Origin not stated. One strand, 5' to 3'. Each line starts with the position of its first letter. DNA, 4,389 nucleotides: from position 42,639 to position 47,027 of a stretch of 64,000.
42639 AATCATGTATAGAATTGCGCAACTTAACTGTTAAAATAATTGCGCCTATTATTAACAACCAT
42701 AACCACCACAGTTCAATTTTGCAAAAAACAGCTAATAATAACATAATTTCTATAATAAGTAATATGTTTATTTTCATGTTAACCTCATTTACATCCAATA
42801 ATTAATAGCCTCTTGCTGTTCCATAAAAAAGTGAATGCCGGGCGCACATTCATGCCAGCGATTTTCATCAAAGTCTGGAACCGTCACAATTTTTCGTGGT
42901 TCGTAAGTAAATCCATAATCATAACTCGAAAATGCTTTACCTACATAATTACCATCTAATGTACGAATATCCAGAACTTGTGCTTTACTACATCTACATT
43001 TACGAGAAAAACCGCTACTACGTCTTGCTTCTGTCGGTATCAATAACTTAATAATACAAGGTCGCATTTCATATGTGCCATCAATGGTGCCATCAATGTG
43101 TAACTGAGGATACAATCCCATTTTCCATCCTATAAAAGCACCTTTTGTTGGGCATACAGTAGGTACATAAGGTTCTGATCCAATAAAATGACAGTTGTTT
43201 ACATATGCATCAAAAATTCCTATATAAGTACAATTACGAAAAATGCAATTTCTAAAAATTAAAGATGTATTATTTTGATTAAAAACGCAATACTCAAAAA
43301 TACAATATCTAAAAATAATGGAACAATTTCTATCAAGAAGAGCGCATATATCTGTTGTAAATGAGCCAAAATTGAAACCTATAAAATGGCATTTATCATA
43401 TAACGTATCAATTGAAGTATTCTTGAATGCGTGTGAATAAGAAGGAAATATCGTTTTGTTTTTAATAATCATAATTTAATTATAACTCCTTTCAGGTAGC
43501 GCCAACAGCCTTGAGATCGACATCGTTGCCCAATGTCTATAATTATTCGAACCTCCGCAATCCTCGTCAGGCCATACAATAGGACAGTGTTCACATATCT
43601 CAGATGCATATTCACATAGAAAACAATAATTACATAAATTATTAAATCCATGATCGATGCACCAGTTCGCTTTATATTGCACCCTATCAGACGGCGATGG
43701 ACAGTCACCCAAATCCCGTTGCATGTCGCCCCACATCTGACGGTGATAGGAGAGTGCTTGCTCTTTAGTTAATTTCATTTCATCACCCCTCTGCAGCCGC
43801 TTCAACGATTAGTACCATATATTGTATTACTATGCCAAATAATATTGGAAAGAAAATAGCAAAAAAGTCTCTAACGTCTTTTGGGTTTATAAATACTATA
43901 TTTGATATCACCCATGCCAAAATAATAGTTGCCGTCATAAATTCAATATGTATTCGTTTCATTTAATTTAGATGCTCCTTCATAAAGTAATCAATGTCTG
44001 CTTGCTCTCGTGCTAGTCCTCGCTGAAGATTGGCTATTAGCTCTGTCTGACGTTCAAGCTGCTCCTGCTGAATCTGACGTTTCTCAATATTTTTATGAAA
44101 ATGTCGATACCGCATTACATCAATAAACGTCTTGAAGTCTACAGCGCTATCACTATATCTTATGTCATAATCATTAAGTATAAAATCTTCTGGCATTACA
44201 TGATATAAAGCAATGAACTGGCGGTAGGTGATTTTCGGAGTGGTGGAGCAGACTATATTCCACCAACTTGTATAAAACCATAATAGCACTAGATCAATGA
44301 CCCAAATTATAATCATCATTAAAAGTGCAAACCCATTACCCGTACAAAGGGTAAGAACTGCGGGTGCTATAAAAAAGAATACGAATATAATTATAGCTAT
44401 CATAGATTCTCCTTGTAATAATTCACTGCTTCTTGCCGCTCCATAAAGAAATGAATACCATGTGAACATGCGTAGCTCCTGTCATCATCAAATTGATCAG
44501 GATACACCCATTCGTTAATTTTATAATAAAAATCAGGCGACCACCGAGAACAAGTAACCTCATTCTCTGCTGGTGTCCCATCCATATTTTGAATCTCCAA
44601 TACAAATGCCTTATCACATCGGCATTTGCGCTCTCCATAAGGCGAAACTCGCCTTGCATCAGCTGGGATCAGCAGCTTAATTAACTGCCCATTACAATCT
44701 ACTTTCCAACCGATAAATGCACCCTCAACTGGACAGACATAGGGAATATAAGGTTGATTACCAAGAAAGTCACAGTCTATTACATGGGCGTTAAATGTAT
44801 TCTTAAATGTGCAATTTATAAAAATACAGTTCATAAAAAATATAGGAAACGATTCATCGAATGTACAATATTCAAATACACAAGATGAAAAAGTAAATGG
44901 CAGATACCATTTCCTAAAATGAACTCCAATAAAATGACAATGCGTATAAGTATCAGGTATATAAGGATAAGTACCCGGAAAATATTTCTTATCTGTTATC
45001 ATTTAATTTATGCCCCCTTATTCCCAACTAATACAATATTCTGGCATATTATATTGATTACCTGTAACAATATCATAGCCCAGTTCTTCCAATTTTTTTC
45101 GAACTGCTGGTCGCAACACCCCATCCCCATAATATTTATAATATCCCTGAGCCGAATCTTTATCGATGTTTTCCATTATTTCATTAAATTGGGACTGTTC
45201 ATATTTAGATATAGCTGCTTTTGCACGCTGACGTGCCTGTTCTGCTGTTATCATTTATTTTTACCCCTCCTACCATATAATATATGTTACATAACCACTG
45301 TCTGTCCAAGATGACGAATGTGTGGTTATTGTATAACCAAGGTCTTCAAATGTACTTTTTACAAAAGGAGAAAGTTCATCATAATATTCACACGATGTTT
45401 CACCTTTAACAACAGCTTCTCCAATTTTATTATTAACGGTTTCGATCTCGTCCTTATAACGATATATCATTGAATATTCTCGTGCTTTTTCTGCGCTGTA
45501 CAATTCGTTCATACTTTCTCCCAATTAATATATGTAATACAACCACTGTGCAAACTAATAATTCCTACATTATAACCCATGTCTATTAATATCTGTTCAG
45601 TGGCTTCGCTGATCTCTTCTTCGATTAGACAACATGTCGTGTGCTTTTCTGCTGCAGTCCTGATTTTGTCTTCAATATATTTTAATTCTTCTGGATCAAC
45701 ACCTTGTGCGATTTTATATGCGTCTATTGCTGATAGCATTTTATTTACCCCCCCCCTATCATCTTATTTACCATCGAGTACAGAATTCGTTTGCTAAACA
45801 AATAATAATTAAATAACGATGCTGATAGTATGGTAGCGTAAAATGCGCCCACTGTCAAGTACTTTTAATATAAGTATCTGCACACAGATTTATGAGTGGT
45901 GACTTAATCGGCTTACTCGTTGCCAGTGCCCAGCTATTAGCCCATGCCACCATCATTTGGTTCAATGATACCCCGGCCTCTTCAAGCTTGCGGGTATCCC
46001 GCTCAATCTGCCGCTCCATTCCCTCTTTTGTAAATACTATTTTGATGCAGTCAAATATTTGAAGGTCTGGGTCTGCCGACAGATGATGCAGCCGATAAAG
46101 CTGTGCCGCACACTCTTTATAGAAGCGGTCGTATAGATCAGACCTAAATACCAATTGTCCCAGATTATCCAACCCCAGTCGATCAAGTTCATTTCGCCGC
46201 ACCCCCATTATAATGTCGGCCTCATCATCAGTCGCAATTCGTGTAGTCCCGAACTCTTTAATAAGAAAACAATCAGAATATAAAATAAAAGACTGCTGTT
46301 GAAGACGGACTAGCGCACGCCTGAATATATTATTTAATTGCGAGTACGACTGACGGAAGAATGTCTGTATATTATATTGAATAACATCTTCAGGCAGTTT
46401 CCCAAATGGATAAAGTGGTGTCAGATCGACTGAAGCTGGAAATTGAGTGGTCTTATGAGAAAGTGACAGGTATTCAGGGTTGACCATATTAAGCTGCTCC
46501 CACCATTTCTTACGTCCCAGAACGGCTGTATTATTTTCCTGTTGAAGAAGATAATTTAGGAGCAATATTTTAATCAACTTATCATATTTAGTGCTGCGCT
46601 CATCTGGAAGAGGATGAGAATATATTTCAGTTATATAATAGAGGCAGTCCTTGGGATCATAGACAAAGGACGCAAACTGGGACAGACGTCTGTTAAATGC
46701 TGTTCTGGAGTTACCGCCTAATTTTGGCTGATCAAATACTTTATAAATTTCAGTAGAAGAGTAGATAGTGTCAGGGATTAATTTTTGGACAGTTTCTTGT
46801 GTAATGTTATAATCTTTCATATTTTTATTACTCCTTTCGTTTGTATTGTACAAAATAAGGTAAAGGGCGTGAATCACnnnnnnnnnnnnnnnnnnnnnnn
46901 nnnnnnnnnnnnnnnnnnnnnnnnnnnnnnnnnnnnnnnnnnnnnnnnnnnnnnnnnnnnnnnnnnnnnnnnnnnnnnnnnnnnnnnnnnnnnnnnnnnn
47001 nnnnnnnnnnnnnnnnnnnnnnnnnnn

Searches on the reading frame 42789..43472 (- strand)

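Call 36: search_protein_families(library=pfam, proteins=[window:42789-43472:-], max_evalue=0.01)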
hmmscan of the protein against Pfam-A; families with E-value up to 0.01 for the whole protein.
window:42789-43472:- (227 aa): 1 family
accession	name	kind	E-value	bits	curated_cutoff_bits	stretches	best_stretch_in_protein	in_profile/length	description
PF19062.5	DUF5758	-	4.6e-29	100.9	26.9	1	140-222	22-105/105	Family of unknown function (DUF5758)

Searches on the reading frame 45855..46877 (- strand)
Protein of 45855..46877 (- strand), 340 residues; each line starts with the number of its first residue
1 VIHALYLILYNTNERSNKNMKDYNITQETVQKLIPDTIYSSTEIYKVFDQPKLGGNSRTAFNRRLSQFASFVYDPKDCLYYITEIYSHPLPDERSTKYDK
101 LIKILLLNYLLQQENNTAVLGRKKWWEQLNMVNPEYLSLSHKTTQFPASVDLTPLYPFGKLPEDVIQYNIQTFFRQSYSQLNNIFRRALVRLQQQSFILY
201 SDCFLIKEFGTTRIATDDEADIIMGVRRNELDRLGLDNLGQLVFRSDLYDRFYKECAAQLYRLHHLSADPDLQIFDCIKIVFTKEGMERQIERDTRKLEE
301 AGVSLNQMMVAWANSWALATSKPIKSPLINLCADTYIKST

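Call 9: search_protein_families(library=pfam, proteins=[window:45855-46877:-], max_evalue=0.01)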
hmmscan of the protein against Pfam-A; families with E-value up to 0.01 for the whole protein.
window:45855-46877:- (340 aa): 0 families

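Call 10: search_protein_families(library=phrogs, proteins=[window:45855-46877:-], max_evalue=0.01)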
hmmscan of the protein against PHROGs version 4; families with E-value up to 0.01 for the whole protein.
window:45855-46877:- (340 aa): 1 family
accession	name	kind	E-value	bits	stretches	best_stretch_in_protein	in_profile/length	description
phrog_36702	-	unknown function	1.8e-14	54.5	1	53-207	39-186/412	-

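Call 15: search_dna_similar(query=window:45855-46877:-, collection=phages, mode=protein, max_rows=15)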
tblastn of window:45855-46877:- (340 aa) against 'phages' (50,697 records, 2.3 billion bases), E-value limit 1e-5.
No match.

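Call 18: find_related_loci(query=window:45855-46820:-, collection=viral_contigs, flank=6000)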
Query window:45855-46820:- (321 aa) in viral_contigs; peptide patterns used: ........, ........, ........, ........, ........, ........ (x = any residue, [..] = any of these).
4 stretches matched a pattern; 3 encode a relative of the query (tblastn E <= 1e-3); 3 distinct loci.
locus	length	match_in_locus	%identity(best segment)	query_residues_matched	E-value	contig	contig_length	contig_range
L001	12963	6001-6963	99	1-321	0e+0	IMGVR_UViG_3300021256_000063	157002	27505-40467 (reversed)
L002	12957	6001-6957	91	1-319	0e+0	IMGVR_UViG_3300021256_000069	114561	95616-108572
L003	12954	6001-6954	88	1-318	0e+0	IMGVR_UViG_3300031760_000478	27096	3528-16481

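Call 26: find_related_loci(query=A1, collection=metagenome_contigs, flank=6000)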
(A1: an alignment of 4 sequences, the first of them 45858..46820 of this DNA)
Query A1 (321 aa) in metagenome_contigs; peptide patterns used: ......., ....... (x = any residue, [..] = any of these).
377 stretches matched a pattern; 15 encode a relative of the query (tblastn E <= 1e-3); 15 distinct loci.
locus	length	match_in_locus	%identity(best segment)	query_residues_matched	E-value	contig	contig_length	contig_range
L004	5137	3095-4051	98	1-319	0e+0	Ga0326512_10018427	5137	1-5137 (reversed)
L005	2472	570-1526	97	1-319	0e+0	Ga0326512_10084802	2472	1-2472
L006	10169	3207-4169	96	1-321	0e+0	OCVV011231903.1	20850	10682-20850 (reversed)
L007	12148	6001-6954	92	1-318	0e+0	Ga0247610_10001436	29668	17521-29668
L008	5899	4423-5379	91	1-319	0e+0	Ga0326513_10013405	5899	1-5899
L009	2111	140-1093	89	1-318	0e+0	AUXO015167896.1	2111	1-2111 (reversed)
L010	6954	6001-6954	87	1-318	0e+0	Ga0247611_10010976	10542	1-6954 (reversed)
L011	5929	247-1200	86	1-318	0e+0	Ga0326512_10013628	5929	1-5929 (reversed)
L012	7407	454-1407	86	1-318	0e+0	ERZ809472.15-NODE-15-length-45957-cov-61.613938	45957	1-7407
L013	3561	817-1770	86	1-318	0e+0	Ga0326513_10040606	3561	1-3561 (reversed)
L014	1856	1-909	87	16-318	0e+0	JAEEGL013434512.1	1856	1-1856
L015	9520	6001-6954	83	1-318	0e+0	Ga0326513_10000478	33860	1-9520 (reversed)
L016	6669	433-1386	82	1-318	0e+0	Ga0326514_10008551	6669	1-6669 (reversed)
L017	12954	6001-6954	82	1-318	0e+0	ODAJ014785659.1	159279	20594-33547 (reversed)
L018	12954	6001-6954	88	1-318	0e+0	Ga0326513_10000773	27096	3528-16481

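Call 27: find_homologous_proteins(query=A1)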
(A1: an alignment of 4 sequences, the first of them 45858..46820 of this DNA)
Query A1 (4 sequences) (321 aa, profile of the alignment): 21 proteins with E <= 0.001 among 2815 candidates.
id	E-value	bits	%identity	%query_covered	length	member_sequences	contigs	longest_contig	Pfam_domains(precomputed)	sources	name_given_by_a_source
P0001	5.5e-214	727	91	99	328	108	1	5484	-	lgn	-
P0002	1.2e-210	716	87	99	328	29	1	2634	-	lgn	-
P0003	2.9e-209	712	86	99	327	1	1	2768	-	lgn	-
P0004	3.2e-209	712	89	99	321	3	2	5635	-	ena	-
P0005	1.6e-206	703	87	99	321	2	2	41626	-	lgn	-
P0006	7.7e-204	694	85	99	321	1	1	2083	-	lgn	-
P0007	2.3e-202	689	86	99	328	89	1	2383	-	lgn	-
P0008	7.0e-202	688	84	100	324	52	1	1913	-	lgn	-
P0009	1.6e-201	686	85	99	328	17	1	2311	-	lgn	-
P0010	2.1e-201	686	85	100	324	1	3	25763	-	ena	-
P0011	6.3e-201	684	83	100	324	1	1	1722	-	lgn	-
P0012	5.0e-200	682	84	100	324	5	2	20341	-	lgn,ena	-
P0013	3.8e-199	679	84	99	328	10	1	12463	-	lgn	-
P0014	8.1e-179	612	78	99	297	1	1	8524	-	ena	-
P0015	2.5e-173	594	87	85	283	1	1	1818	-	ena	-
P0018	2.0e-140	486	65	99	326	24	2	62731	-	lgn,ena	-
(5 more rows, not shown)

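Call 30: find_related_loci(query=A1, collection=genome_contigs, flank=6000)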
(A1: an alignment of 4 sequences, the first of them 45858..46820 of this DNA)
Query A1 (321 aa) in genome_contigs; peptide patterns used: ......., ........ (x = any residue, [..] = any of these).
54 stretches matched a pattern, but none encodes a relative of the query by tblastn (E <= 1e-3).

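Call 46: find_encoding_contigs(protein=P0018, flank=8000, max_places=4)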
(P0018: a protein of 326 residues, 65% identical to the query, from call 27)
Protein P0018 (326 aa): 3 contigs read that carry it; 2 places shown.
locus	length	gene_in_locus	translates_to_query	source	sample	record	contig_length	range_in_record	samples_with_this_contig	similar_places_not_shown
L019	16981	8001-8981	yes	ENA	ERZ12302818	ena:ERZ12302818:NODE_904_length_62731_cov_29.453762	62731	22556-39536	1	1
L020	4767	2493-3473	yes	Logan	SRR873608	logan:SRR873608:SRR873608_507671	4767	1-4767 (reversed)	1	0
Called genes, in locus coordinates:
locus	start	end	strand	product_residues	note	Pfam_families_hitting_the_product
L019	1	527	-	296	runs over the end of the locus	-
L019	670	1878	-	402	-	PF06067:DUF932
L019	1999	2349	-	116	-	-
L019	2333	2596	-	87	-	-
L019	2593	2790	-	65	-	PF14354:Lar_restr_allev (weak)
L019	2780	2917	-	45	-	-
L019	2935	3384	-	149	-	-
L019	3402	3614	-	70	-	-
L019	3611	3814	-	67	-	-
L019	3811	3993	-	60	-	-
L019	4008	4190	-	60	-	-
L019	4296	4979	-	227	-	-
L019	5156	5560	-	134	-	-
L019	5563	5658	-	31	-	-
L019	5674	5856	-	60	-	-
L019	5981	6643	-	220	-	-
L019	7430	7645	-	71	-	-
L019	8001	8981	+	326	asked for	-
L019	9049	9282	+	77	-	-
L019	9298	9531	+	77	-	-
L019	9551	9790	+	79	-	-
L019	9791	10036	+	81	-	-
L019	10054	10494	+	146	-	-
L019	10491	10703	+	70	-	-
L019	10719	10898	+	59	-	-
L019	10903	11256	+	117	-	-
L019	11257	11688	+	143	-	PF19062:DUF5758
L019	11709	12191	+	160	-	-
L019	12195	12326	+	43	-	-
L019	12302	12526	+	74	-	-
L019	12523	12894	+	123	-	-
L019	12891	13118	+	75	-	-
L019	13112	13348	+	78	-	-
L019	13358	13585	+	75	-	-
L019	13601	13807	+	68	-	-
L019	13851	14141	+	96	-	-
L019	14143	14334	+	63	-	-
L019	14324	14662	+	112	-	-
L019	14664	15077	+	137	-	-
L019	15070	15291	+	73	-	-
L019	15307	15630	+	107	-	-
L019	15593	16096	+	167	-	-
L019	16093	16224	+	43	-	-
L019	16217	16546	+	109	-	-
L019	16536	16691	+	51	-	-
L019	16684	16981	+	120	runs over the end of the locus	-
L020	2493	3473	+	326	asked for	-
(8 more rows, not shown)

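Call 58: search_solved_structures(query=A4, max_evalue=1)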
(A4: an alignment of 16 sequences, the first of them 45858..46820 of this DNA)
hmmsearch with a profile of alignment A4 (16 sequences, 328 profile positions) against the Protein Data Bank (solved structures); distinct sequences matched with E-value up to 1: 0.

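Call 62: predict_structure(alignment_id=A5)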
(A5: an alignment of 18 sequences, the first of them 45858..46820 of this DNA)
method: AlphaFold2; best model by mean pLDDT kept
length: 321 residues; sequences in the alignment: 18
mean_pLDDT: 55.4   pTM: 0.35
mean pLDDT of the five models: 55.4, 52.3, 49.1, 48.0, 46.6
residues with pLDDT >= 90: 0; 70-90: 71; 50-70: 129; < 50: 121
segments of 3 or more residues with pLDDT < 50: 17-19, 50-115, 158-182, 259-265, 267-269, 312-321
pLDDT, mean of each block of 10 residues (from residue 1): 70 58 70 71 57 29 28 42 40 35 32 45 61 54 57 53 46 43 61 67 83 82 66 80 79 62 47 52 54 53 56 40 31
secondary structure, 60 per line:
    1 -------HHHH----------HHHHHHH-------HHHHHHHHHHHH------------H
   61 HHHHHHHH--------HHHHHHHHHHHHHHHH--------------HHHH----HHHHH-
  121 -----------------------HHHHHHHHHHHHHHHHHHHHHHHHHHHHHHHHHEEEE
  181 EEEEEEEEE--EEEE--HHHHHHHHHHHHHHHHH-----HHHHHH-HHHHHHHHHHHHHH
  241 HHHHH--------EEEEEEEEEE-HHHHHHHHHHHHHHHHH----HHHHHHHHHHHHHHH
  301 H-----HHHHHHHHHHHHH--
elements in order: H8-11 H22-28 H36-47 H60-68 H77-92 H107-110 H115-119 H144-176 E177-189 E192-195 H198-214 H220-225 H227-245 E254-263 H265-281 H286-301 H307-319
